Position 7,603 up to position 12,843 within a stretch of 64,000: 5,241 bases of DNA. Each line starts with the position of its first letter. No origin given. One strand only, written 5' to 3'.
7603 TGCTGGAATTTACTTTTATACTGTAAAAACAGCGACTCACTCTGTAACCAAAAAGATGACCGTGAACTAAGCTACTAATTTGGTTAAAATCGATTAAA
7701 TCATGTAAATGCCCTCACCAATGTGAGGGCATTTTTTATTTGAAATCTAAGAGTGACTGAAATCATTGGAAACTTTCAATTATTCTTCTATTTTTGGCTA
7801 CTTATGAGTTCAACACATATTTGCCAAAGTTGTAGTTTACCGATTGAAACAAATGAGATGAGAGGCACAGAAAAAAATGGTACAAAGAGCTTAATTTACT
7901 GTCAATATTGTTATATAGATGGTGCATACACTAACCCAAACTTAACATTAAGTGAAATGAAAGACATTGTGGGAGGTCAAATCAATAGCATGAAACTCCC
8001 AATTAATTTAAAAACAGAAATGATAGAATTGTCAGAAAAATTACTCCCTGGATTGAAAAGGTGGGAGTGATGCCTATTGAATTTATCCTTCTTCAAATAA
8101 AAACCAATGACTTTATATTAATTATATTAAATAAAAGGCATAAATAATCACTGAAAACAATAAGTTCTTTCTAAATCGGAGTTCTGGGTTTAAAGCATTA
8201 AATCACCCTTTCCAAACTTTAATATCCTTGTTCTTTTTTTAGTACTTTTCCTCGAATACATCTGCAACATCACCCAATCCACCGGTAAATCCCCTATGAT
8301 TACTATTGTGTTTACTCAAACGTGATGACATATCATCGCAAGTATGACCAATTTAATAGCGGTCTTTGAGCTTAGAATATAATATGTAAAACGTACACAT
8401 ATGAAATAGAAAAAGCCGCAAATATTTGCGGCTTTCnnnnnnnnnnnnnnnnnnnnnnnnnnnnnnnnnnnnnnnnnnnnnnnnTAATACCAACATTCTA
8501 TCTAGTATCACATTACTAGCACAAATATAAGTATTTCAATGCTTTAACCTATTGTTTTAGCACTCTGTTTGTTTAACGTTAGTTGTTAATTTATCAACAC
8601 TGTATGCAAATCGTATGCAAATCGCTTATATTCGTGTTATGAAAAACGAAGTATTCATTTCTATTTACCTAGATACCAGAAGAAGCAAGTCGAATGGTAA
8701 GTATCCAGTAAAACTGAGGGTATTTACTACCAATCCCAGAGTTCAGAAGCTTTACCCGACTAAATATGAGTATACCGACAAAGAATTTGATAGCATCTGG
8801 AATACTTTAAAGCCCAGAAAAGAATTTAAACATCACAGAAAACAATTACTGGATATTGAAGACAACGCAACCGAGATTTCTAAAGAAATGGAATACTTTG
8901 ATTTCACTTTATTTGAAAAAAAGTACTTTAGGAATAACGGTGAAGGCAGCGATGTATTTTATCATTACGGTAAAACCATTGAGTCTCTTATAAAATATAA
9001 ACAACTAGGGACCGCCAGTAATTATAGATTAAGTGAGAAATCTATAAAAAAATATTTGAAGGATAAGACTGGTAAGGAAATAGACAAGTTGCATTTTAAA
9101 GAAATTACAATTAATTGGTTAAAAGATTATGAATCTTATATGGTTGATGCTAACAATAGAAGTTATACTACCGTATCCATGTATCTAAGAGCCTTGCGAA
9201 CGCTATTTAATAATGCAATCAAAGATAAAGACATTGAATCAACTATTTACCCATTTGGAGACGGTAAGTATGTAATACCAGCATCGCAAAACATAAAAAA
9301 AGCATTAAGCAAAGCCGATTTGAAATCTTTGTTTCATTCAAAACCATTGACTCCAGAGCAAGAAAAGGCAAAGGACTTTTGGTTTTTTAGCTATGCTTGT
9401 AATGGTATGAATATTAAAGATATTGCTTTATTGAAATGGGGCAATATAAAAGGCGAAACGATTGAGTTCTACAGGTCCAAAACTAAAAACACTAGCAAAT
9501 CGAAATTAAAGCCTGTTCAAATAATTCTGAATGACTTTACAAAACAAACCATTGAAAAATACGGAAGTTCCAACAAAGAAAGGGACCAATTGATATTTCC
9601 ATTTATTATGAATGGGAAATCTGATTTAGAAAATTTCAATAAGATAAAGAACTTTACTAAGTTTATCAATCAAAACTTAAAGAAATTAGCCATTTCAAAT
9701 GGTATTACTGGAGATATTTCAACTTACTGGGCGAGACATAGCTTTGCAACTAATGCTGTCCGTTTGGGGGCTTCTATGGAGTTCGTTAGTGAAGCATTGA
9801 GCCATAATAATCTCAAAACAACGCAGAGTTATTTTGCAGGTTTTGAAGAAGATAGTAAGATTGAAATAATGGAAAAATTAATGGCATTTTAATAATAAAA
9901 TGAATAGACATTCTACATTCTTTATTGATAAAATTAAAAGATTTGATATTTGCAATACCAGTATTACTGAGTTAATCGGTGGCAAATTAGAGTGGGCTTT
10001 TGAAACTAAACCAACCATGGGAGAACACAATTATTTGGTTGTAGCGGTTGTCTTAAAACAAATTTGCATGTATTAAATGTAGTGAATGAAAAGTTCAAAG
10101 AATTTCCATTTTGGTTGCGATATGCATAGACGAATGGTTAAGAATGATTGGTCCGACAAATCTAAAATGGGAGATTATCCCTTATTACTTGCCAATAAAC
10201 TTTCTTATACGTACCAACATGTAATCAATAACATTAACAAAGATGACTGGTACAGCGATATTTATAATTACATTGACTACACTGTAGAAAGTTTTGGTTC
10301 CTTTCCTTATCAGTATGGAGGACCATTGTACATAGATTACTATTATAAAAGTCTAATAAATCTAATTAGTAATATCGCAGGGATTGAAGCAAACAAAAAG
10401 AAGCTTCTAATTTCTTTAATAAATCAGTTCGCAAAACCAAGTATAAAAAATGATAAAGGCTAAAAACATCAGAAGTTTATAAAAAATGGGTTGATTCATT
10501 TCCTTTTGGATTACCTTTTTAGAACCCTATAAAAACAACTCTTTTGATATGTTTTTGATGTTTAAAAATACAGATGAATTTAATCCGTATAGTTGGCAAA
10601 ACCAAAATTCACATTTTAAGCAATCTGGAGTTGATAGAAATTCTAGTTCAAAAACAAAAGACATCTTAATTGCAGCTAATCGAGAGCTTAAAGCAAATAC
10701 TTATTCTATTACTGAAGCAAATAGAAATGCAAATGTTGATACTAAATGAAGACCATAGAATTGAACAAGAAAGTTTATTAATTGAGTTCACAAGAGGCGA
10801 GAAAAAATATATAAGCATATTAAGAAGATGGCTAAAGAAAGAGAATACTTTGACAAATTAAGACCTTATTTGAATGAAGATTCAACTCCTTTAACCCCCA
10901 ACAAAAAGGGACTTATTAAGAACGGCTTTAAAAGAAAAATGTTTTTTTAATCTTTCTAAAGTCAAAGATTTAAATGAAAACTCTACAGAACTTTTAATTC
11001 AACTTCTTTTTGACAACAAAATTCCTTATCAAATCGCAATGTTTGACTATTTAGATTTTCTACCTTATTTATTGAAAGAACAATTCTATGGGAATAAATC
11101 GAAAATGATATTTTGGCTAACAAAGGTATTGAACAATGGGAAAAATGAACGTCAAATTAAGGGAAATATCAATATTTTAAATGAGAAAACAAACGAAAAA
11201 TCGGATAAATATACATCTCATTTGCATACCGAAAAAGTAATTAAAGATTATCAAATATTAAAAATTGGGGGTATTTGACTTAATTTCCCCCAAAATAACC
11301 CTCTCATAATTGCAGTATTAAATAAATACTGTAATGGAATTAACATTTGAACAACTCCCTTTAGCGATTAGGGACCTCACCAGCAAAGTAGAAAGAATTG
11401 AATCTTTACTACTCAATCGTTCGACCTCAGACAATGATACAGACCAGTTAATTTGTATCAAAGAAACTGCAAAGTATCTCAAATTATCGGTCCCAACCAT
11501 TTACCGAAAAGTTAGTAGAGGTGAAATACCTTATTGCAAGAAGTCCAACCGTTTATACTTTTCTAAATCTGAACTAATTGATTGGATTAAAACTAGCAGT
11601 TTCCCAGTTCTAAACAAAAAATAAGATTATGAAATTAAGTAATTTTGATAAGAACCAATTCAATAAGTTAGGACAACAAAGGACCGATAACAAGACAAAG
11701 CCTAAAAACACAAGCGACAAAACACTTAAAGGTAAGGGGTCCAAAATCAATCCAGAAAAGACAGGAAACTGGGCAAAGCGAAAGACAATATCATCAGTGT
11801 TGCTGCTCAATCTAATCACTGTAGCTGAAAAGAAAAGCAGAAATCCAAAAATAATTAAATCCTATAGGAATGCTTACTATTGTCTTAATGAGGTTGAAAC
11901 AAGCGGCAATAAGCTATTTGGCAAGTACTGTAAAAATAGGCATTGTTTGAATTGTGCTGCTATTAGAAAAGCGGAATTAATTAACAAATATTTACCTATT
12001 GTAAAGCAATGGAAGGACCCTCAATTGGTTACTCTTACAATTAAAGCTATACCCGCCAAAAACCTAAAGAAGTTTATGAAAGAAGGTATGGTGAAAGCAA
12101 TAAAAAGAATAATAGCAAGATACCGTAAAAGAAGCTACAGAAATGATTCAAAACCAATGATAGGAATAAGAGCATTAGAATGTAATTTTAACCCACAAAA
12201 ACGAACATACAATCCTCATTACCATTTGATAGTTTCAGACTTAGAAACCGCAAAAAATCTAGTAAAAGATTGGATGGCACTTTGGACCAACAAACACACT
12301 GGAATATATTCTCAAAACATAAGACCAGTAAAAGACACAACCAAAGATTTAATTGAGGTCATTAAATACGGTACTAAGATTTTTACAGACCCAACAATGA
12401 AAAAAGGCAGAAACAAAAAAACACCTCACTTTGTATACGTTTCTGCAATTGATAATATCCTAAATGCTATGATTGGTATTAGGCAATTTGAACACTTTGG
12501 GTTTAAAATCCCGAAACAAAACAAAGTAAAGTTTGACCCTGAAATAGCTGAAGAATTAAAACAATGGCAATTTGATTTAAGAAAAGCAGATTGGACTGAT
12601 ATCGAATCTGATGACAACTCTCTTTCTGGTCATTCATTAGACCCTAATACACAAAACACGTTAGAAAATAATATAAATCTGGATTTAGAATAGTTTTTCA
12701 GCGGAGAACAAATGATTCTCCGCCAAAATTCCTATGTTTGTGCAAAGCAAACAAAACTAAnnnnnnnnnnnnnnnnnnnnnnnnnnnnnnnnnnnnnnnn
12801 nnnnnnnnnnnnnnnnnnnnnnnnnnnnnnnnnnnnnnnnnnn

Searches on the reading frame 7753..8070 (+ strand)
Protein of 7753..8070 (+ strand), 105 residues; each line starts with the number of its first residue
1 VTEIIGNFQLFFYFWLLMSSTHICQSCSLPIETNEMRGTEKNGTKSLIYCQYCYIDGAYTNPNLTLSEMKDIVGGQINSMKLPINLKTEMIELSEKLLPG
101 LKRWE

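Call 10: search_protein_families(library=pfam, proteins=[window:7753-8070:+], max_evalue=0.01)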
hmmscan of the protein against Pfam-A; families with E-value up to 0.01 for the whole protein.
window:7753-8070:+ (105 aa): 1 family
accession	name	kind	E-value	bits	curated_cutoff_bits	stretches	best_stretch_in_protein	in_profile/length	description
PF12674.12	Zn_ribbon_2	-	6.5e-20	72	22.5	1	23-104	1-80/81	Putative zinc ribbon domain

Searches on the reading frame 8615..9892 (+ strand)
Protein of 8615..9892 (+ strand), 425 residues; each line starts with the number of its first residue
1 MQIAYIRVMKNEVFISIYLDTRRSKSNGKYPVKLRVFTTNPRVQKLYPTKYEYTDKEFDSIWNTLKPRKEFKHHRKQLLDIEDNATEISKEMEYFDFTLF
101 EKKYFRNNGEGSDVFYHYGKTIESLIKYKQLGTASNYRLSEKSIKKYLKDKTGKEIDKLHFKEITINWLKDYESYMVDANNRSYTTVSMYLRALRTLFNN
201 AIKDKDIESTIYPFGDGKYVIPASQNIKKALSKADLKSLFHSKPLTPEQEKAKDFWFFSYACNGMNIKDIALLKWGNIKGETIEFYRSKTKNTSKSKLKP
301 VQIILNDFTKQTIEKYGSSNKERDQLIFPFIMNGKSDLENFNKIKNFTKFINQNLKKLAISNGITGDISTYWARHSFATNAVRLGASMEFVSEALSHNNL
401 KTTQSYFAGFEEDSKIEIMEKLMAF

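Call 10: search_protein_families(library=pfam, proteins=[window:8615-9892:+], max_evalue=0.01)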
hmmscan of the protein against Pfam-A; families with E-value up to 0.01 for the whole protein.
window:8615-9892:+ (425 aa): 3 families
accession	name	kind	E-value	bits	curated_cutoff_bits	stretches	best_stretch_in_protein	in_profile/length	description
PF13102.12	Phage_int_SAM_5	-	7.3e-15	55.6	22.3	1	118-213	6-94/98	Phage integrase SAM-like domain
PF00589.27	Phage_integrase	-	4.4e-12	46.5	27.1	1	233-408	5-167/172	Phage integrase family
PF13495.12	Phage_int_SAM_4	-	0.008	17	27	1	138-204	13-81/85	Phage integrase, N-terminal SAM-like domain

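Call 22: search_protein_families(library=padloc, proteins=[window:8615-9892:+], max_evalue=0.01)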
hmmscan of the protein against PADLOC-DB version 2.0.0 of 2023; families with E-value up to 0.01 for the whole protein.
window:8615-9892:+ (425 aa): 0 families

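Call 23: search_protein_families(library=phrogs, proteins=[window:8615-9892:+], max_evalue=0.01)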
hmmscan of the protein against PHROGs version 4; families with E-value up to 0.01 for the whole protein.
window:8615-9892:+ (425 aa): 4 families
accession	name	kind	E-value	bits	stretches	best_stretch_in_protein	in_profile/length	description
phrog_1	-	integration and excision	9.2e-26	92.2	1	129-423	182-448/611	integrase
phrog_216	-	integration and excision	4.3e-16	59.9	1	230-410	55-225/301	integrase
phrog_7685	-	integration and excision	0.0001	22.9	1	305-419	133-232/240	integrase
phrog_23271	-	unknown function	0.0046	17.9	0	373-408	14-49/67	-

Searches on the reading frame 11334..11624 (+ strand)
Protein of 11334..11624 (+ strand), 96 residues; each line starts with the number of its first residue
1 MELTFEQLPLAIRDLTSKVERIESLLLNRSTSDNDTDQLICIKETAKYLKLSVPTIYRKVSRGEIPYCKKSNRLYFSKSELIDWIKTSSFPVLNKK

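Call 10: search_protein_families(library=pfam, proteins=[window:11334-11624:+], max_evalue=0.01)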
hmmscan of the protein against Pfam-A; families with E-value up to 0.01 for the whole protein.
window:11334-11624:+ (96 aa): 1 family
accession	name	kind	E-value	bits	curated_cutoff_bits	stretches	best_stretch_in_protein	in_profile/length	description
PF12728.13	HTH_17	-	4.3e-14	52.9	27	1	42-87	4-49/51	Helix-turn-helix domain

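Call 22: search_protein_families(library=padloc, proteins=[window:11334-11624:+], max_evalue=0.01)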
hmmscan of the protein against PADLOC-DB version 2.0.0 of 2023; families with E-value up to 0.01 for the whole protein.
window:11334-11624:+ (96 aa): 1 family
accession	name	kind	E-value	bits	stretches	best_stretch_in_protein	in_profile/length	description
PDLC04133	mad1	-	3.5e-05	22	1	42-87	8-53/60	mads_1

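Call 23: search_protein_families(library=phrogs, proteins=[window:11334-11624:+], max_evalue=0.01)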
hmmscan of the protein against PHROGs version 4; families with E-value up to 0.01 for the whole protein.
window:11334-11624:+ (96 aa): 12 families
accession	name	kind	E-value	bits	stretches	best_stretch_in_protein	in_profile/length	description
phrog_15534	-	DNA, RNA and nucleotide metabolism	5.9e-11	43.8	1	3-88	7-91/93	HTH DNA binding protein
phrog_25262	-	unknown function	7.4e-10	39.8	1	11-87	12-83/106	-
phrog_66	-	integration and excision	1.1e-08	36.2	1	26-87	80-142/412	excisionase and transcriptional regulator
phrog_668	-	DNA, RNA and nucleotide metabolism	1.5e-05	25.7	1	33-87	57-112/181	HTH DNA binding protein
phrog_7338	-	unknown function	2e-05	25.8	1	35-88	26-80/87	-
phrog_9834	-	integration and excision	0.00023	22.4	1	20-81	10-70/86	excisionase and transcriptional regulator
phrog_2907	-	integration and excision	0.00098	20.5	1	37-72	4-39/117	excisionase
phrog_19174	-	unknown function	0.0015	19.7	1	33-74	37-78/100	-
phrog_1877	-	DNA, RNA and nucleotide metabolism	0.0039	18.1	1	16-86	37-107/129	DNA binding protein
phrog_25665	-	integration and excision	0.0046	18.1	1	41-85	27-71/93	excisionase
phrog_2528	-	unknown function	0.0065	17.5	1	41-88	30-79/90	-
phrog_4996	-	unknown function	0.0087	17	0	14-61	11-57/99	-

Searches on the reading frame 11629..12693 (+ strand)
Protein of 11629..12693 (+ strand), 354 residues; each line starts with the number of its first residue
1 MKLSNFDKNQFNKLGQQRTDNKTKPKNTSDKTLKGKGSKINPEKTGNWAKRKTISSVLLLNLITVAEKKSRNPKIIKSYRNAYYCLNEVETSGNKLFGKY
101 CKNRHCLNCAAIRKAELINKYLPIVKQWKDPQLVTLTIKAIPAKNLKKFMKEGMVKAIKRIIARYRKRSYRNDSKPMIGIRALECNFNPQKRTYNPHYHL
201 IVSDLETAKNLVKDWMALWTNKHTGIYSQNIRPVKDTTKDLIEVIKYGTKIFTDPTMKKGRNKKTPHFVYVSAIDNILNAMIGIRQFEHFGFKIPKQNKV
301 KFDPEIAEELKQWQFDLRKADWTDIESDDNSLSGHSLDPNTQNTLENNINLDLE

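Call 10: search_protein_families(library=pfam, proteins=[window:11629-12693:+], max_evalue=0.01)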
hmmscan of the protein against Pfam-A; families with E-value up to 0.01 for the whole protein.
window:11629-12693:+ (354 aa): 2 families
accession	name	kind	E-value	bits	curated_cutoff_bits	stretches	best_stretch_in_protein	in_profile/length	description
PF01446.23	Rep_1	-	2.8e-10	40.5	33.2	1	99-252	8-178/253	Replication protein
PF23343.2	REP_ORF2-G2P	-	0.00084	20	27.8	1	133-227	3-82/99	Replication-associated protein ORF2/G2P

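Call 22: search_protein_families(library=padloc, proteins=[window:11629-12693:+], max_evalue=0.01)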
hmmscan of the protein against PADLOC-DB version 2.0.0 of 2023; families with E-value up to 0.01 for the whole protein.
window:11629-12693:+ (354 aa): 0 families

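Call 23: search_protein_families(library=phrogs, proteins=[window:11629-12693:+], max_evalue=0.01)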
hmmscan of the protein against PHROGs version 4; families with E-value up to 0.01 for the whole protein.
window:11629-12693:+ (354 aa): 0 families

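Call 33: find_related_loci(query=window:11629-12693:+, collection=genome_contigs, flank=10000)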
Query window:11629-12693:+ (354 aa) in genome_contigs; peptide patterns used: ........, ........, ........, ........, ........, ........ (x = any residue, [..] = any of these).
62 stretches matched a pattern; 5 encode a relative of the query (tblastn E <= 1e-3); 5 distinct loci.
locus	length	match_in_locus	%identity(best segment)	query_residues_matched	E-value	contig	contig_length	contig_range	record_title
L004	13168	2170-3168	39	11-354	8e-79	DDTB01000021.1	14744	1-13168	MAG TPA_asm: Chitinophagaceae bacterium UBA2375 UBA2375_contig_5996, whole genome shotgun sequence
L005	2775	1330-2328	39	11-354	3e-79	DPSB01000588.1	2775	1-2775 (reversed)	MAG TPA_asm: Cytophagales bacterium isolate UBA11061 contig_4707, whole genome shotgun sequence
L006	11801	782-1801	37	8-354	4e-75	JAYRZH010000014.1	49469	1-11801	MAG: Chitinophagaceae bacterium isolate EBPR_s472bin.5 NODE_374_length_49469_cov_1.858153, whole genome shotgun sequence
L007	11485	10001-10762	46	36-292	8e-67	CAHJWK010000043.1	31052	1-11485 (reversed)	Chitinophagaceae bacterium isolate Lichen_MAGs_lobaria6 genome assembly, contig: NODE_1692_length_31052_cov_2.658467, wh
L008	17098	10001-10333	47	33-143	3e-27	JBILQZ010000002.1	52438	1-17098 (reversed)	MAG: Sediminibacterium sp. isolate ME2018-06-14_3300042564_group8_bin113 Rohwer_bin556_scaffold_368_c1, whole genome sho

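Call 37: search_protein_families(library=pfam, proteins=[L004:730-1722:+, L004:3301-4488:+, L004:4492-5283:+, L004:6397-7671:+, L004:7672-10242:-, L004:10239-11249:-, L006:2078-2674:+, L006:2681-4474:+, L006:5524-6108:+, L006:6098-6781:+], max_evalue=0.001)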
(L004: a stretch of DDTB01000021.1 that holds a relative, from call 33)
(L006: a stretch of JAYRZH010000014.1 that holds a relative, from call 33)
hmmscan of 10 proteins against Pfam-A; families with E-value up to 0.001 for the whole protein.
L004:730-1722:+ (330 aa): 0 families

L004:3301-4488:+ (395 aa): 0 families

L004:4492-5283:+ (263 aa): 0 families

L004:6397-7671:+ (424 aa): 6 families
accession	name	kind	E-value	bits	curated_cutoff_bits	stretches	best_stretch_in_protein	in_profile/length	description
PF07690.21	MFS_1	-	8.7e-53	179.9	33.4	2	246-407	5-167/347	Major Facilitator Superfamily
PF12832.13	MFS_1_like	-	1.2e-13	51.3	25.2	1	261-420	23-185/373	MFS_1 like family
PF00083.30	Sugar_tr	-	2.4e-11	43.6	22.3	1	272-420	46-198/452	Sugar (and other) transporter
PF13347.12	MFS_2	-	4.9e-08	32.4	27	1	150-390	130-386/427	MFS/sugar transport protein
PF03137.26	OATP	-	0.00045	19.1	25.8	1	324-388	131-196/545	Organic Anion Transporter Polypeptide (OATP) family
PF06609.19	TRI12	-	0.00046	19.2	23.2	1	62-156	77-168/599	Fungal trichothecene efflux pump (TRI12)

L004:7672-10242:- (856 aa): 6 families
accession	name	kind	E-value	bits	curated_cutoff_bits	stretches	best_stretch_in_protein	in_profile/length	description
PF00122.25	E1-E2_ATPase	-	3.7e-54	183.4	28.1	1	110-302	2-181/181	E1-E2 ATPase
PF00689.26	Cation_ATPase_C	-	3.7e-53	180.3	27.3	1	681-850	1-175/175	Cation transporting ATPase, C-terminus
PF00690.31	Cation_ATPase_N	-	3.3e-21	75.1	20.4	1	3-70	1-69/69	Cation transporter/ATPase, N-terminus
PF00702.32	Hydrolase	-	4.2e-17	63.6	26.4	1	321-611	4-191/191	haloacid dehalogenase-like hydrolase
PF13246.12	Cation_ATPase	-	5.6e-14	52.4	21.7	1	378-446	16-90/91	Cation transport ATPase (P-type)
PF08282.18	Hydrolase_3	-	0.0005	20.3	20.9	0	583-641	195-252/255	haloacid dehalogenase-like hydrolase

L004:10239-11249:- (336 aa): 1 family
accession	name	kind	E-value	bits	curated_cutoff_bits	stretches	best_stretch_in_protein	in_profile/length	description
PF01699.29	Na_Ca_ex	-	5.7e-32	111.2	24.9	2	186-326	7-147/151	Sodium/calcium exchanger protein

L006:2078-2674:+ (198 aa): 1 family
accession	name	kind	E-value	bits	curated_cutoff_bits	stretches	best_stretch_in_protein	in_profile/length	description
PF13505.12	OMP_b-brl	-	0.00015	22.4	28.7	0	19-195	15-140/175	Outer membrane protein beta-barrel domain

L006:2681-4474:+ (597 aa): 2 families
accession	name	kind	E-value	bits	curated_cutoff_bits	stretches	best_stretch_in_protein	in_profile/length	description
PF19408.5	PKD_6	-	3.7e-12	46.8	25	1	429-500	7-77/82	PKD-like domain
PF18962.6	Por_Secre_tail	-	7.9e-07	29.7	27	1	520-590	1-69/75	Secretion system C-terminal sorting domain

L006:5524-6108:+ (194 aa): 0 families

L006:6098-6781:+ (227 aa): 1 family
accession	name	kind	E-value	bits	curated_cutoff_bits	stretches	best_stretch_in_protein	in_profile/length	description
PF08843.17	AbiEii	-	7.9e-06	26.4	22.5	1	18-190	9-191/238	Nucleotidyl transferase AbiEii toxin, Type IV TA system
